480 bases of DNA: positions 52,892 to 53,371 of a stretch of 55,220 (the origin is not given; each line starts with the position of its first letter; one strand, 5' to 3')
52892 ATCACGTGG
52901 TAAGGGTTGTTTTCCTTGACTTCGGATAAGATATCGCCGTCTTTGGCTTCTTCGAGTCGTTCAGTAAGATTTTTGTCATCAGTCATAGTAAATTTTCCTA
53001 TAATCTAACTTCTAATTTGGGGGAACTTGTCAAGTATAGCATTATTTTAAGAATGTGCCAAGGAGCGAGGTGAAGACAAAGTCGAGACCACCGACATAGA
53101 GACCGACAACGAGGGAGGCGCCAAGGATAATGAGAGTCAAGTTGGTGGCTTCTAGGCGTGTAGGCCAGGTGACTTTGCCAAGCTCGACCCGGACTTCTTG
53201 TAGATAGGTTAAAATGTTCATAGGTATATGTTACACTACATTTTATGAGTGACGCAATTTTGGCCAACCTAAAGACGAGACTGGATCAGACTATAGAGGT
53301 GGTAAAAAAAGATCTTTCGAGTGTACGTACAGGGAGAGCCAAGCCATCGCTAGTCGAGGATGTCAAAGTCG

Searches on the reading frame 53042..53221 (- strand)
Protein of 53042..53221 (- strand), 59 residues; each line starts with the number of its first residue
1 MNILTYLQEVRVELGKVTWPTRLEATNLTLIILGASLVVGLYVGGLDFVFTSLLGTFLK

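Call 5: search_protein_families(library=pfam, max_evalue=0.1, proteins=[window:53042-53221:-])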
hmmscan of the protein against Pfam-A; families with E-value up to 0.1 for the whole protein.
window:53042-53221:- (59 aa): 1 family
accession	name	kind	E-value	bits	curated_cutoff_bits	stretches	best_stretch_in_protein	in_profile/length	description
PF00584.25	SecE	-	3.5e-16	59.3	22.7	1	5-56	2-53/55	SecE/Sec61-gamma subunits of protein translocation complex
